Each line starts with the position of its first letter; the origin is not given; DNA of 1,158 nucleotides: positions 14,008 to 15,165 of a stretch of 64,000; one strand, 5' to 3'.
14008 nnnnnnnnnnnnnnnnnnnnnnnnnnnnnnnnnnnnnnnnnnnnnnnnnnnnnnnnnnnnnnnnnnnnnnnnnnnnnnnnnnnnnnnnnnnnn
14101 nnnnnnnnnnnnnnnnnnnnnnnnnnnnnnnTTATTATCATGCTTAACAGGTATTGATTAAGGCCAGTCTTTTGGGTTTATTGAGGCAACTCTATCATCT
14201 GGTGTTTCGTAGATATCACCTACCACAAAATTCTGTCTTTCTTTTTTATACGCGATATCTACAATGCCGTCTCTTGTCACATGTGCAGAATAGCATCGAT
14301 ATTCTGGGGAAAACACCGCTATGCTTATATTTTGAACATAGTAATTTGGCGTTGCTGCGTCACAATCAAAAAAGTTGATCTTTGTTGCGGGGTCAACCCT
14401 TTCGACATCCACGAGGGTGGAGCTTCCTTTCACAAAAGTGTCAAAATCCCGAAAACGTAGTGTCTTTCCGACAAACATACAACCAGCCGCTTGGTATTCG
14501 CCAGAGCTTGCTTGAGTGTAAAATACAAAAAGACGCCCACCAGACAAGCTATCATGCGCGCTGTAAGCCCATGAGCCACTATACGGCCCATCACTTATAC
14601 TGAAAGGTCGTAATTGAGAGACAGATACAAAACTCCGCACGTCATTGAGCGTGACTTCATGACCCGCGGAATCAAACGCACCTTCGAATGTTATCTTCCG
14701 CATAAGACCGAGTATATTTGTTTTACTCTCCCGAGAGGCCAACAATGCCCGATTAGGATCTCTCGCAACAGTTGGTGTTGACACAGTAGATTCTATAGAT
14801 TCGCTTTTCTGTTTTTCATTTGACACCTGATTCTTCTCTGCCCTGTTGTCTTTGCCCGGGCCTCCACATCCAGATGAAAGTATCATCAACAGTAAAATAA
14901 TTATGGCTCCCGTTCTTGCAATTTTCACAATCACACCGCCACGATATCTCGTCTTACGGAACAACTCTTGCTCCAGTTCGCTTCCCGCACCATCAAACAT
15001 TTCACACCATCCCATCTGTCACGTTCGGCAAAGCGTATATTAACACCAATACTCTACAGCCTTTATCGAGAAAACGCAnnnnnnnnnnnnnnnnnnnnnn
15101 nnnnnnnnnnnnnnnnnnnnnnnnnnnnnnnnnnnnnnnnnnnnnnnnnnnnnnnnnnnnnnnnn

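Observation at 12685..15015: Three AT-rich genes downstream of the RHS toxin: candidate immunity lipoprotein and accessory/orphan module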

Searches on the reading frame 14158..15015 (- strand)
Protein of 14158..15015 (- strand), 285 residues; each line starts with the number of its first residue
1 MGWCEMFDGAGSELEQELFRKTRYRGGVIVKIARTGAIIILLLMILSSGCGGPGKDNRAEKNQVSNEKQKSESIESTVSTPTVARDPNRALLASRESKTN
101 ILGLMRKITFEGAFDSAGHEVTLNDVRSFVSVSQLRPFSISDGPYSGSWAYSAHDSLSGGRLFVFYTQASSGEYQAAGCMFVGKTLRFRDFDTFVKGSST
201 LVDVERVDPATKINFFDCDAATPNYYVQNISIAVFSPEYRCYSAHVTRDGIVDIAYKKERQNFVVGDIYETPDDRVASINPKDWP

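Call 3: search_protein_families(library=pfam, proteins=[window:14158-15015:-], max_evalue=0.1)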
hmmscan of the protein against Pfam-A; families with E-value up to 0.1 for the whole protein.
window:14158-15015:- (285 aa): 0 families

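Call 6: search_protein_families(library=ncbifam, proteins=[window:14158-15015:-], max_evalue=0.1)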
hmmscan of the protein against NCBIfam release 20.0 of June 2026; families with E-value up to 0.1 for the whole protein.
window:14158-15015:- (285 aa): 2 families
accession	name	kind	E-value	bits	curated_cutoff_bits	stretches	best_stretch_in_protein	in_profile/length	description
NF058647.1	lipo_LytA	equivalog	0.019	15.2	110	1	38-85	6-41/107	acidic lipoprotein LytA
TIGR02223.1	ftsN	equivalog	0.039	13.5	107.65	1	20-88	16-84/299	cell division protein FtsN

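Call 7: search_protein_families(library=pfam, proteins=[window:14161-14868:-], max_evalue=10)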
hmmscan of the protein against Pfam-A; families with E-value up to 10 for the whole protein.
seq(236 aa): 0 families

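Call 9: search_solved_structures(query=window:14158-15015:-, max_evalue=10)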
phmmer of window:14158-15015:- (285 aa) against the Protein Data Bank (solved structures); distinct sequences matched with E-value up to 10: 4.
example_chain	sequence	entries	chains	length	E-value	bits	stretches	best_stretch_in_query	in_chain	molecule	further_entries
2fn6_A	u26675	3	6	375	0.25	14.2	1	102-137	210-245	AMINOTRANSFERASE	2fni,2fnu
2wph_S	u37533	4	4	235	1.3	11.8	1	72-163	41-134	COAGULATION FACTOR IXA HEAVY CHAIN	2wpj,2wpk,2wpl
8ziq_M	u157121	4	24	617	1.4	11.7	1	119-188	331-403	HerA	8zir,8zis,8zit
2wpm_S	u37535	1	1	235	1.5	11.6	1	72-163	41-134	COAGULATION FACTOR IXA HEAVY CHAIN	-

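Call 10: find_homologous_proteins(query=window:14158-15015:-, max_evalue=0.001)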
Query window:14158-15015:- (285 aa): 2 proteins with E <= 0.001 among 962 candidates.
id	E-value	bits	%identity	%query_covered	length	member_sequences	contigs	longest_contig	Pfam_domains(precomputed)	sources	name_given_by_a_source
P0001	1.1e-183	627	100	98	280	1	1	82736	-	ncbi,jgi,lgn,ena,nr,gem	ncbi:MAG: hypothetical protein FWD65_00140 [Coriobacteriia bacterium]|nr:hypothetical protein [Corio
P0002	3.6e-34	137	40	72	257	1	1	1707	-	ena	-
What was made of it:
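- The lipoprotein has only one other hit among 5.8 billion proteins (call 10).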

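Call 11: find_encoding_contigs(protein=P0002, flank=10000)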
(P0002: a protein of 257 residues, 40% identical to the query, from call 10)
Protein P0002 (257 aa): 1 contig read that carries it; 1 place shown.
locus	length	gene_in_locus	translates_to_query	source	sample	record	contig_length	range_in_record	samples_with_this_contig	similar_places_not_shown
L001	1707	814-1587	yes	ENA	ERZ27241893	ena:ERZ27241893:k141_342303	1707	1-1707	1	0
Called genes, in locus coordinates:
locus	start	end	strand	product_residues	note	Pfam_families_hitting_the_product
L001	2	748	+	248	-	?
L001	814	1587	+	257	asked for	-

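Call 75: search_protein_families(library=padloc, proteins=[window:14158-15015:-], max_evalue=0.1)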
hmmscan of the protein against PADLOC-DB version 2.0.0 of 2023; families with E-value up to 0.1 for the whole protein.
window:14158-15015:- (285 aa): 0 families

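Call 81: search_solved_structures(query=A6, max_evalue=10)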
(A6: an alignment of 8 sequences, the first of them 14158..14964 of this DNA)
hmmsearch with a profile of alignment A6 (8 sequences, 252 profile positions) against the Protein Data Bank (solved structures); distinct sequences matched with E-value up to 10: 2.
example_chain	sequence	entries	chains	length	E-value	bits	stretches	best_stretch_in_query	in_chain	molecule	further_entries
28lk_A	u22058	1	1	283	0.43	13.1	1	6-62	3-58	complement-inhibiting protein ChiB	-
2rck_A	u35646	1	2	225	0.77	12.2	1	162-209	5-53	Juvenile hormone binding protein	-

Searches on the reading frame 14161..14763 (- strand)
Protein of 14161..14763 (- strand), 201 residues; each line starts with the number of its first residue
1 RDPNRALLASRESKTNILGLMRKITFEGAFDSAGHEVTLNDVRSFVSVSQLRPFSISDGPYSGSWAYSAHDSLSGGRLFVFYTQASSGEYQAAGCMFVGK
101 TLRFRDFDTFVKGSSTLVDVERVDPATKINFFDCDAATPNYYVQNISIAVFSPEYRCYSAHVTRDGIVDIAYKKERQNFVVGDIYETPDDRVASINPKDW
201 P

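Call 58: predict_structure(alignment_id=A5)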
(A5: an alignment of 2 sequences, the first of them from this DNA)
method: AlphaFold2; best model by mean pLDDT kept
length: 201 residues; sequences in the alignment: 2
mean_pLDDT: 35.4   pTM: 0.34
mean pLDDT of the five models: 35.4, 33.6, 31.9, 29.9, 29.4
residues with pLDDT >= 90: 0; 70-90: 0; 50-70: 18; < 50: 183
segments of 3 or more residues with pLDDT < 50: 1-18, 22-55, 57-61, 71-77, 85-201
pLDDT, mean of each block of 10 residues (from residue 1): 27 44 42 36 43 46 52 45 44 41 35 24 26 29 26 31 29 29 28 30 30
secondary structure, 60 per line:
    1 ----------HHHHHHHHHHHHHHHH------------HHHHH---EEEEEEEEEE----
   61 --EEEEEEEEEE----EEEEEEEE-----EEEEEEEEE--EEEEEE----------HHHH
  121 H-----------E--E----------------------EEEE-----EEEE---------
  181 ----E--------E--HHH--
elements in order: H11-26 H39-43 E47-56 E63-72 E77-84 E90-98 E101-106 H117-121 E159-162 E168-171
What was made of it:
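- The lipoprotein model failed (pLDDT 35, call 58).
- Tried and rejected: Lipoprotein structure from a 2-sequence alignment: failed (pLDDT 35, call 58), so no fold comparison was possible.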
